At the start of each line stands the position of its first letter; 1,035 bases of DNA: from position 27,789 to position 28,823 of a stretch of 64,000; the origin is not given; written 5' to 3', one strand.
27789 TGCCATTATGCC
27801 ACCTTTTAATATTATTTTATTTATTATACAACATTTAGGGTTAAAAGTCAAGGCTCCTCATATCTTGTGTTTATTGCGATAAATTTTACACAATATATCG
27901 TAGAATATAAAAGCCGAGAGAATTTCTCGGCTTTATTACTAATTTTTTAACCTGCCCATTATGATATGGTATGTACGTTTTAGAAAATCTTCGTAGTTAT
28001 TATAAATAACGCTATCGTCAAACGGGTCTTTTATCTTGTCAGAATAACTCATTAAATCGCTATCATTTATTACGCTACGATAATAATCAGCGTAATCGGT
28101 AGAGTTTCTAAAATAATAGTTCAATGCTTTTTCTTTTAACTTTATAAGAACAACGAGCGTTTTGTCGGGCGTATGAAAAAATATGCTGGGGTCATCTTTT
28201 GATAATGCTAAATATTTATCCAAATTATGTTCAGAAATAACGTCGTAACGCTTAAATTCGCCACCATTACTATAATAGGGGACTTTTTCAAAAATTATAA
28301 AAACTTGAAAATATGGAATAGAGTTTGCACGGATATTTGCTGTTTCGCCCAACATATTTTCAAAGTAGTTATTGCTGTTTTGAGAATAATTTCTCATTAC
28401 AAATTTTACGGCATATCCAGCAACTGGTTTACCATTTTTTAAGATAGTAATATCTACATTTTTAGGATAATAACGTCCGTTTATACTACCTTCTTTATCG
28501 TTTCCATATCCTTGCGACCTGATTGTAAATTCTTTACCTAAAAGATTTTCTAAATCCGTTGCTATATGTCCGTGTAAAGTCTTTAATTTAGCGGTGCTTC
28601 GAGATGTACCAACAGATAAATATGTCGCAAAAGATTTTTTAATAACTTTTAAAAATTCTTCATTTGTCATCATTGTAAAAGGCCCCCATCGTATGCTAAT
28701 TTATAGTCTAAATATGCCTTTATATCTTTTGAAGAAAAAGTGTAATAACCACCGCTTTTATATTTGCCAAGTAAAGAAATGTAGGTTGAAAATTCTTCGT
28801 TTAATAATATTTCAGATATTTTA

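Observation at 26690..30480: AT-rich ~3.8 kb defence-type islet at tRNA-Leu: coupled MTase-nuclease pair, an independently transcribed DUF3644/HEPN-like gene and a broken TIR gene, with no recombinase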

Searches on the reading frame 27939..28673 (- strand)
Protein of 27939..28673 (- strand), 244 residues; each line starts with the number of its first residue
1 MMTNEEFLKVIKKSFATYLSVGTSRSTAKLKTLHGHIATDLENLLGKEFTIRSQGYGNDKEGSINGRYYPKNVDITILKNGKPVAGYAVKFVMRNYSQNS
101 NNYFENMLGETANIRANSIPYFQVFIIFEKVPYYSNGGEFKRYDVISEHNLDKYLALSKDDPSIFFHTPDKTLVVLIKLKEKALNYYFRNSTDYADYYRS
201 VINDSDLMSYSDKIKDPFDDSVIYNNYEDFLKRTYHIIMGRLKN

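Call 4: search_protein_families(library=pfam, proteins=[window:27939-28673:-], max_evalue=0.1)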
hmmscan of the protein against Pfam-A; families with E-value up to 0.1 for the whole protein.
window:27939-28673:- (244 aa): 0 families

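Call 5: search_protein_families(library=padloc, proteins=[window:27939-28673:-], max_evalue=0.1)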
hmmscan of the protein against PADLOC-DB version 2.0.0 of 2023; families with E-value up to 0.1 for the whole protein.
window:27939-28673:- (244 aa): 0 families

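Call 6: search_protein_families(library=ncbifam, proteins=[window:27939-28673:-], max_evalue=0.1)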
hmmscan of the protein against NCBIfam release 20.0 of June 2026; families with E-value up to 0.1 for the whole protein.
window:27939-28673:- (244 aa): 0 families

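Call 10: find_homologous_proteins(query=window:27942-28673:-)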
Query window:27942-28673:- (244 aa): 2414 proteins with E <= 0.001 among 2682 candidates; the best 120 are listed.
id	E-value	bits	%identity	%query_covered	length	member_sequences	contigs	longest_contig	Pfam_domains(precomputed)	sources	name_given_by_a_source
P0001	1.9e-152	523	97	100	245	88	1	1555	-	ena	-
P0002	3.3e-152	523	97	100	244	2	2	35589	-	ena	-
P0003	4.0e-150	516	95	100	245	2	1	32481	-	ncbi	-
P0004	1.5e-148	511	94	100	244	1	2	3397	-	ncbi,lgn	-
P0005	5.9e-148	509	93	100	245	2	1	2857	-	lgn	-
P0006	4.2e-147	506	93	100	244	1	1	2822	-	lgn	-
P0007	2.4e-146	503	92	100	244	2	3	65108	-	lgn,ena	-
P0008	5.5e-145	499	92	100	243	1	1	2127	-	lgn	-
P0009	7.8e-145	499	92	100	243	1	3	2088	-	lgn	-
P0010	1.3e-144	498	92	100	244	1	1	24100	-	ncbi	-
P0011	1.4e-144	498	91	100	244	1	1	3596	-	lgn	-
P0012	1.5e-144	498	92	100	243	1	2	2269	-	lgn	-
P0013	4.5e-144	496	92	100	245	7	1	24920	-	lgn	-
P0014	2.8e-143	493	91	100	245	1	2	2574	-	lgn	-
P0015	6.6e-143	492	91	100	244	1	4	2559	-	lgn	-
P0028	9.3e-139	479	88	100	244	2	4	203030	-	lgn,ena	-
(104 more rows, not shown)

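Call 11: search_solved_structures(query=window:27942-28673:-, max_evalue=10)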
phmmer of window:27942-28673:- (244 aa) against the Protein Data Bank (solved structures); distinct sequences matched with E-value up to 10: 18.
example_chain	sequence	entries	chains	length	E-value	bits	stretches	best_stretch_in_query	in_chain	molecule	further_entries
8bxt_A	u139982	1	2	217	0.039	16.7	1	44-110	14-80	StayGold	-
8q79_A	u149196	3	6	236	0.062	16.1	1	44-108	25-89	mBaoJin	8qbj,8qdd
8ilk_A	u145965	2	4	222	0.26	14.1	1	44-108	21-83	Green FLUORESCENT PROTEIN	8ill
8xld_A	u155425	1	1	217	0.26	14.1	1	44-108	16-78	Fluorescent protein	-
7yao_A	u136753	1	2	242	0.29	13.9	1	44-107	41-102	oxstaygold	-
8j2i_A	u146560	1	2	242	0.3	13.8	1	44-107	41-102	StayGold(Q140S)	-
7y40_A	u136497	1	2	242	0.3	13.8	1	44-107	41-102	staygold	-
8j2k_A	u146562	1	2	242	0.3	13.8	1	44-107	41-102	StayGold(N137A, Q140S)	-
8j2h_A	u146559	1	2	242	0.3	13.8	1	44-107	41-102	StayGold(N137A)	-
8j3j_A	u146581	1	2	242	0.3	13.8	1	44-107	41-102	StayGold(Q140S, Y187F)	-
8j2j_A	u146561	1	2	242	0.3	13.8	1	44-107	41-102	StayGold(Y187F)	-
7yre_A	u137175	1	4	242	0.3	13.8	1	44-107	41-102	staygold(N137A,Q140S,Y187F)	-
8j2l_A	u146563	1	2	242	0.31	13.8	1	44-107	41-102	StayGold(N137A, Y187F)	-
8gyf_A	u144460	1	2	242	0.31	13.8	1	44-107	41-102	staygold(K192Y)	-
9vus_D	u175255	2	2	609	0.32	13.7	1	44-107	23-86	Fusion protein,Guanine nucleotide-binding protein G(I)/G(S)/G(T) subunit beta-1,Guanine nu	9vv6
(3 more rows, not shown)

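Call 15: find_encoding_contigs(protein=window:27939-28673:-, flank=10000, max_places=10)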
Protein window:27939-28673:- (244 aa): 3 contigs read that carry it; 3 places shown.
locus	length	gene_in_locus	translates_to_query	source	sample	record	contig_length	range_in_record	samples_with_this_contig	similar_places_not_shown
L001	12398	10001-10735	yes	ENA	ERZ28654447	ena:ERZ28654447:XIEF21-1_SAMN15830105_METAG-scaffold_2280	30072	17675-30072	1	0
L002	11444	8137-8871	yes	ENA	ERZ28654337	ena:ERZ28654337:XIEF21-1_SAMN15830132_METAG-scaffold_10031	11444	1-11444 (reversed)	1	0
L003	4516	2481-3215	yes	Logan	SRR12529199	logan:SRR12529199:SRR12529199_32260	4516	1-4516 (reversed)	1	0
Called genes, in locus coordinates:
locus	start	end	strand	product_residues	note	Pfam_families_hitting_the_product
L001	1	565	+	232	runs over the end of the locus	PF02508:Rnf-Nqr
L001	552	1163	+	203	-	PF02508:Rnf-Nqr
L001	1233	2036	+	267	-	PF25160:LdpA_Fe-S-bd (faint), PF12800:Fer4_4 (faint), PF04060:FeS, PF00037:Fer4 (weak), PF12837:Fer4_6 (weak), PF12838:Fer4_7, PF00037:Fer4 (weak), PF12837:Fer4_6 (weak), +4 more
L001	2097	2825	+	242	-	PF02463:SMC_N, PF00005:ABC_tran, PF13304:AAA_21 (faint)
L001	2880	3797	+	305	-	PF01458:SUFBD_core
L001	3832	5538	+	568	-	PF02310:B12-binding, PF04055:Radical_SAM, PF13311:DUF4080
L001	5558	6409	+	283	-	-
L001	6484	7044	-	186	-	-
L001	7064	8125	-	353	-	PF03781:FGE-sulfatase (weak)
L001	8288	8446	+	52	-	PF13676:TIR_2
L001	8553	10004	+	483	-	PF02384:N6_Mtase, PF07669:Eco57I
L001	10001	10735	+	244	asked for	-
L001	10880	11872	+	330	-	PF12358:DUF3644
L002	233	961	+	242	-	PF02463:SMC_N, PF00005:ABC_tran, PF13304:AAA_21 (faint)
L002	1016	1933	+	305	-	PF01458:SUFBD_core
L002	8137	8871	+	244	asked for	-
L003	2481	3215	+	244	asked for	-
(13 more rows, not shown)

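Call 19: search_protein_representatives(protein=window:27942-28673:-)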
Query: 244 residues. Proteins with E-value up to 0.001 (for the whole library): 610; up to 1e-10: 382; up to 1e-30: 104. The best 150 are listed.
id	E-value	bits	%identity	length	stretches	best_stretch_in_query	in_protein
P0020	6.1e-142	487.4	90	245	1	1-244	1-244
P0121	2.8e-65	236.5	48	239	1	3-240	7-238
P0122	4.5e-63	229.3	50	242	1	2-238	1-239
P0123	1.7e-62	227.4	48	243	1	1-238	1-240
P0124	3.7e-61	223.0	50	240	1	2-239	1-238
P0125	3.3e-59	216.6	49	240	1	2-239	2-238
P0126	1.7e-58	214.3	48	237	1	1-236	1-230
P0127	2.9e-58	213.6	48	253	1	2-240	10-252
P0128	4.5e-57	209.7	47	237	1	2-239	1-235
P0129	3.4e-56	206.8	46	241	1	5-238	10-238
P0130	1.6e-55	204.6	46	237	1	2-237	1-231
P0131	1.8e-55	204.4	48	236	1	9-234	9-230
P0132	2.7e-54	200.6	46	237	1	4-237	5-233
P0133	2.4e-53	197.4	47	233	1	2-231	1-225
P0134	2.5e-53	197.4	45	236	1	2-238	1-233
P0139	1.5e-49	185.1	47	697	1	2-233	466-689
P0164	3.0e-41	157.9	51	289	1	1-156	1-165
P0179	1.2e-37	146.1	41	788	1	4-231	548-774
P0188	3.8e-35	137.9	39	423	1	22-239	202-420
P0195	1.1e-34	136.3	43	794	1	4-179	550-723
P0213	4.3e-32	127.9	39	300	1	4-232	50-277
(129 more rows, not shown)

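Call 33: search_protein_families(library=pfam, proteins=[P0139, P0179, P0195, P0188, P0213, P0164], max_evalue=0.01)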
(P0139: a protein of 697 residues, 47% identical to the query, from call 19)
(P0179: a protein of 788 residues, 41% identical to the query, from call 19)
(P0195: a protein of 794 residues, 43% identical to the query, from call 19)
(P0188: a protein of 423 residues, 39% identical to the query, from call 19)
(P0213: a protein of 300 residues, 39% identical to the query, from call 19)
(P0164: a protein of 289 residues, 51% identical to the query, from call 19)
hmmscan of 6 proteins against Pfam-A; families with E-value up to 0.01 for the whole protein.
P0139 (697 aa): 5 families
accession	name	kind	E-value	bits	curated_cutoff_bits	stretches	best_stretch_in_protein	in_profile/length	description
PF07669.17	Eco57I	-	1.7e-24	87.2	25.3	1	78-215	32-171/171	Eco57I restriction-modification methylase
PF02384.22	N6_Mtase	-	8.3e-16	58.6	20.4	1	3-231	22-235/311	N-6 DNA Methylase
PF20473.4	MmeI_Mtase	-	0.0014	18.3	27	0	111-186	115-204/259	MmeI, DNA-methyltransferase domain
PF01170.24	UPF0020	-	0.0025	18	22.3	1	19-134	20-133/197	RMKL-like, methyltransferase domain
PF18741.7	MTES_1575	-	0.0069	16.9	38.2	0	66-109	30-74/96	REase_MTES_1575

P0179 (788 aa): 2 families
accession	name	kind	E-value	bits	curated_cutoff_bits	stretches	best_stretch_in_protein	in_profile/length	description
PF07669.17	Eco57I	-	4.9e-23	82.5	25.3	1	110-254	38-171/171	Eco57I restriction-modification methylase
PF20473.4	MmeI_Mtase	-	2.8e-06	27.1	27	1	143-265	119-243/259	MmeI, DNA-methyltransferase domain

P0195 (794 aa): 2 families
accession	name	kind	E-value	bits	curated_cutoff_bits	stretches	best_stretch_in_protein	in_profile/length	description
PF07669.17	Eco57I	-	8.9e-26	91.4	25.3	1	99-233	35-171/171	Eco57I restriction-modification methylase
PF02384.22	N6_Mtase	-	5.2e-24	85.6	20.4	1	20-271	21-247/311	N-6 DNA Methylase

P0188 (423 aa): 0 families

P0213 (300 aa): 1 family
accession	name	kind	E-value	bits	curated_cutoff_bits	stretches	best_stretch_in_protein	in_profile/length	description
PF10963.14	Phage_TAC_10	-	0.0012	19.4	25.7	0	55-86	13-44/82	Phage tail assembly chaperone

P0164 (289 aa): 0 families

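Call 35: find_related_loci(query=A1, collection=genome_contigs, flank=8000)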
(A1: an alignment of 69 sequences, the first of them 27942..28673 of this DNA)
Query A1 (244 aa) in genome_contigs; peptide patterns used: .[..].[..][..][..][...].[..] (x = any residue, [..] = any of these).
519 stretches matched a pattern; 458 encode a relative of the query (tblastn E <= 1e-3); the best 80 are kept; 80 distinct loci.
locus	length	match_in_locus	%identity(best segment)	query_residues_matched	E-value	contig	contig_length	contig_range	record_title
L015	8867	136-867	98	1-244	5e-161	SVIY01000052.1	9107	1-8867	MAG: Clostridiales bacterium isolate SIG421 NODE_119340_length_9107_cov_1.523942, whole genome shotgun sequence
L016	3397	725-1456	94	1-244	4e-161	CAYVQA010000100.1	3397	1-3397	MAG TPA_asm: uncultured Staphylococcaceae bacterium isolate SRP225648_co1_344 genome assembly, contig: NODE_71269_length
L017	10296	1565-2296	92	1-244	9e-151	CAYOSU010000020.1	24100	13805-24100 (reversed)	MAG TPA_asm: uncultured Clostridia bacterium isolate SRP313737_co1_116 genome assembly, contig: NODE_3259_length_24100_c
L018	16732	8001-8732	92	1-244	5e-148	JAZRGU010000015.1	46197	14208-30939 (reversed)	MAG: Christensenellaceae bacterium isolate T1900045487_YK20190181.MAGScoT_cleanbin_000008 SGB_7355_k141_2171068, whole g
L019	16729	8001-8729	89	1-243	4e-147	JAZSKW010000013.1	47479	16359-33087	MAG: Christensenellaceae bacterium isolate T1900044559_TS20190025.MAGScoT_cleanbin_000013 SGB_351_k141_2347105, whole ge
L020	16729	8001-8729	88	1-243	2e-145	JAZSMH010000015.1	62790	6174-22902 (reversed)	MAG: Clostridia bacterium isolate T1900044555_TS20190021.MAGScoT_cleanbin_000019 SGB_290_k141_3383849, whole genome shot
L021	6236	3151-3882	88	1-244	5e-146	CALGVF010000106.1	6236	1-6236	MAG TPA_asm: uncultured Clostridia bacterium isolate SRR1747030_bin.40_CONCOCT_v1.1_MAG genome assembly, contig: ERZ8082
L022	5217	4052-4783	88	1-244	4e-147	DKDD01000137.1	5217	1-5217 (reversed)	MAG TPA_asm: Ruminococcaceae bacterium UBA6857 UBA6857_contig_11822, whole genome shotgun sequence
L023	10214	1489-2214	88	1-242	2e-143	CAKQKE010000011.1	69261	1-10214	MAG: uncultured Clostridia bacterium isolate REFINED_METABAT215_TOP10_CONTIGS_1500_ASSEMBLY_K77_MERGED__Hadza_MoBio_hadz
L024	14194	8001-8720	84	1-240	5e-136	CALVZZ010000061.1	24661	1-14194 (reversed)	MAG: uncultured Clostridia bacterium isolate E08__bin117 genome assembly, contig: E08__k127_5511894, whole genome shotgu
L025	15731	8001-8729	84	1-243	1e-134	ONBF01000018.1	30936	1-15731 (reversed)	uncultured Clostridiales bacterium isolate RUG146 genome assembly, contig: scaffold_628, whole genome shotgun sequence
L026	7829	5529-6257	79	1-243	2e-131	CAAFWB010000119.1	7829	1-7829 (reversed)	MAG TPA_asm: Clostridia bacterium, isolate HGM11348, WGS project CAAFWB010000000 data, contig: SRS475534_10_k119_308413,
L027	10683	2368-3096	77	1-243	1e-125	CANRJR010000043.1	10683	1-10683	MAG: uncultured Clostridia bacterium isolate Lapin-024__bin30 genome assembly, contig: Lapin-024__NODE_7824_length_10683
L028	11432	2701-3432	77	1-243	2e-125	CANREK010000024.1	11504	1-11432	MAG: uncultured Clostridia bacterium isolate Lapin-024__bin102 genome assembly, contig: Lapin-024__NODE_7096_length_1150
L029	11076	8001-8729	76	1-243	2e-124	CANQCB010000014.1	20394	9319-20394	MAG: uncultured Clostridia bacterium isolate Lapin-005__bin19 genome assembly, contig: Lapin-005__NODE_3470_length_20394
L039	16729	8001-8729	73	1-243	2e-119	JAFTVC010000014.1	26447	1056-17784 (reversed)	MAG: Clostridia bacterium isolate RGIG4177 Roe_deer_Colon-2__c1428, whole genome shotgun sequence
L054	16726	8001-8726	69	1-243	4e-112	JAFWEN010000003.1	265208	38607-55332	Candidatus Saccharibacteria bacterium isolate RGIG5667 Sheep_Duodenum-4__c574, whole genome shotgun sequence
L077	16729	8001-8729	70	1-243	1e-112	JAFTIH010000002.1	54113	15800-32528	MAG: Clostridia bacterium isolate RGIG3844 Roe_deer_Cecum-1__c2364, whole genome shotgun sequence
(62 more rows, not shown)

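Call 45: predict_structure(alignment_id=A1)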
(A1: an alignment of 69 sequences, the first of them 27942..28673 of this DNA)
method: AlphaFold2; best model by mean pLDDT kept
length: 244 residues; sequences in the alignment: 69
mean_pLDDT: 96.6   pTM: 0.93
mean pLDDT of the five models: 96.6, 96.6, 96.5, 96.1, 96.0
residues with pLDDT >= 90: 230; 70-90: 14; 50-70: 0; < 50: 0
segments of 3 or more residues with pLDDT < 50: none
pLDDT, mean of each block of 10 residues (from residue 1): 98 98 92 98 98 98 98 98 98 97 98 98 98 95 96 97 98 98 87 96 97 91 98 98 92
secondary structure, 60 per line:
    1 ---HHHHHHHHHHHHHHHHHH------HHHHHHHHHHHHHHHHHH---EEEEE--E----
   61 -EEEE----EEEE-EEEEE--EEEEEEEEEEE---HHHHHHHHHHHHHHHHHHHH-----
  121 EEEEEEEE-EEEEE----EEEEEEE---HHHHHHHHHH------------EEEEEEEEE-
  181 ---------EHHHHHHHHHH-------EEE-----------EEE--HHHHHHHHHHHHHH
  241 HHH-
elements in order: H4-21 H28-45 E49-53 E62-65 E70-73 E75-79 E82-92 H96-115 E121-128 E130-134 E139-145 H149-158 E171-179 H191-200 E208-210 E222-224 H227-243

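Call 50: fold_search(model_id=the predicted structure, library=pdb)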
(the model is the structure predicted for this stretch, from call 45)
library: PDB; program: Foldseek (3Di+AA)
matches with E <= 10: 671; with E <= 0.001: 1
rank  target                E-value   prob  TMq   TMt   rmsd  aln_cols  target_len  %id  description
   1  9c1m_G                8.9e-04  0.69  0.23  0.15  16.3       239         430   12  HerA-DUF assembly 1 (released 2025-06-04)
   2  4zsf_A                5.8e-03  0.85  0.29  0.26  14.1       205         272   12  Crystal structure of pre-specific restriction endonuclease BsaWI-DNA complex (released 2015-10-07)
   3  6m9g_B                1.1e-02  0.60  0.31  0.29  15.0       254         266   13  BbvCI B2 dimer with Ta6Br14 clusters (released 2018-11-14)
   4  7edb_A                1.2e-02  0.69  0.29  0.22  15.4       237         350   10  EcoT38I restriction endonuclease complexed with DNA (released 2022-03-16)
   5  9ibq_A                1.4e-02  0.96  0.30  0.27   5.0       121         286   12  Structure of BstEII with DNA substrate (released 2026-03-04)
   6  2p14                  1.7e-02  0.57  0.31  0.38  15.8       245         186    7  Crystal structure of small subunit (R.BspD6I2) of the heterodimeric restriction endonuclease R.BspD6I (released 2008-03-11)
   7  9ez7_A                2.8e-02  0.57  0.28  0.12  10.3       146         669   15  BsmI (Nicking top mutant) crystallized with Ca2+ and cognate dsDNA (released 2025-04-02)
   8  6m9g_A                4.3e-02  0.54  0.36  0.32  11.4       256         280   12  BbvCI B2 dimer with Ta6Br14 clusters (released 2018-11-14)
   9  6eg7_B                9.2e-02  0.41  0.36  0.33  11.2       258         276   12  BbvCI B2 dimer with I3C clusters (released 2018-11-14)
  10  9ez5_A                1.0e-01  0.35  0.29  0.13  11.2       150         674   16  BsmI (Inactive) crystallized with Mg2+ and cognate dsDNA (released 2025-04-02)
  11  4ic1_D                1.2e-01  0.15  0.21  0.24  16.0       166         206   14  Crystal structure of SSO0001 (released 2013-01-16)
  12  6hcd_B                1.2e-01  0.08  0.14  0.22  13.9       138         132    9  Structure of universal stress protein from Archaeoglobus fulgidus (released 2018-08-29)
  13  7e8r                  1.4e-01  0.18  0.26  0.20  15.8       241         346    9  EcoT38I restriction endonuclease (released 2022-03-02)
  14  3gra_B                1.6e-01  0.08  0.13  0.17   9.7       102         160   16  Crystal structure of AraC family transcriptional regulator from Pseudomonas putida (released 2009-04-14)
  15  3gra_A                1.7e-01  0.08  0.12  0.15   9.6       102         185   18  Crystal structure of AraC family transcriptional regulator from Pseudomonas putida (released 2009-04-14)
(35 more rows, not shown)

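Call 51: search_protein_families(library=pfam, proteins=[L021:4035-5021:+, L021:4999-5931:+, L020:8890-10665:+, L020:10936-11307:-, L023:2285-2908:-, L023:3265-5055:+, L039:9322-9828:+, L039:9828-10370:+, L054:8792-9373:+, L077:8800-9840:+], max_evalue=0.01)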
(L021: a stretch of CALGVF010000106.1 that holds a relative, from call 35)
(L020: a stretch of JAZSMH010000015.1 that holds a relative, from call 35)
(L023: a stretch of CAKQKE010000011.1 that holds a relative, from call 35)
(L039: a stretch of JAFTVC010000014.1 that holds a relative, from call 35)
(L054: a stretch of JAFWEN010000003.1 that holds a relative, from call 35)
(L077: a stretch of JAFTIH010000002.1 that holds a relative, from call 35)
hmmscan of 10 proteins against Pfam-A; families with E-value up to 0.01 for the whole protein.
L021:4035-5021:+ (328 aa): 2 families
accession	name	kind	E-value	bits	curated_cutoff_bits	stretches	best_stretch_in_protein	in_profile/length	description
PF18144.7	SMODS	-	2.9e-12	47.6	26.5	2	131-196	100-164/164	Second Messenger Oligonucleotide or Dinucleotide Synthetase domain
PF03281.20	Mab-21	-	0.0036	17.8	24.1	0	94-167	39-134/197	Mab-21 protein nucleotidyltransferase domain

L021:4999-5931:+ (310 aa): 1 family
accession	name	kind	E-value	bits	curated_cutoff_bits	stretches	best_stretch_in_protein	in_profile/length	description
PF18159.6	S_4TM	-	4.1e-41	141.7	26.9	1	12-291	2-285/291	SMODS-associating 4TM effector domain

L020:8890-10665:+ (591 aa): 0 families

L020:10936-11307:- (123 aa): 1 family
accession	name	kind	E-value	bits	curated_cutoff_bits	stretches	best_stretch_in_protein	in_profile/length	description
PF05635.17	23S_rRNA_IVP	-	1.7e-21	76.8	33.8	1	4-108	2-105/106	23S rRNA-intervening sequence protein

L023:2285-2908:- (207 aa): 0 families

L023:3265-5055:+ (596 aa): 1 family
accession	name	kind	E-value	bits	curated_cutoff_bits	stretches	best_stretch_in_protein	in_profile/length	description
PF19614.4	DUF6119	-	1.5e-23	83.7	27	1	80-521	49-461/524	Family of unknown function (DUF6119)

L039:9322-9828:+ (168 aa): 1 family
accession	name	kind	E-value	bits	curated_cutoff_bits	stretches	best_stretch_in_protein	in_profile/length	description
PF06114.19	Peptidase_M78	-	3.3e-16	59.7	22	1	58-161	28-122/123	IrrE N-terminal-like domain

L039:9828-10370:+ (180 aa): 2 families
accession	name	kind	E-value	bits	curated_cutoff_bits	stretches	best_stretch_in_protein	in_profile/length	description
PF20990.2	DUF2207_C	-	7e-05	23.1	33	1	4-126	65-184/247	Predicted membrane protein (DUF2207) C-terminal domain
PF11309.13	DUF3112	-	0.0064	16.4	23.3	0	79-146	16-87/217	Protein of unknown function (DUF3112)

L054:8792-9373:+ (193 aa): 1 family
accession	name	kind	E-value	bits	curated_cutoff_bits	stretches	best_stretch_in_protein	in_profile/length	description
PF00376.29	MerR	-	0.0023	18.2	28.2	1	45-71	9-36/38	MerR family regulatory protein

L077:8800-9840:+ (346 aa): 3 families
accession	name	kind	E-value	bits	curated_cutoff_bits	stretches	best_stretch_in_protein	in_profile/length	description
PF16289.11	PIN_12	-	5.4e-17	63.2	32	1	8-166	2-172/172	PIN domain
PF18476.7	PIN_8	-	7.5e-08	33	26.1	1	20-164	66-209/227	PIN like domain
PF13638.12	PIN_4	-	0.00018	22.2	21.9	1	7-164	1-116/132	PIN domain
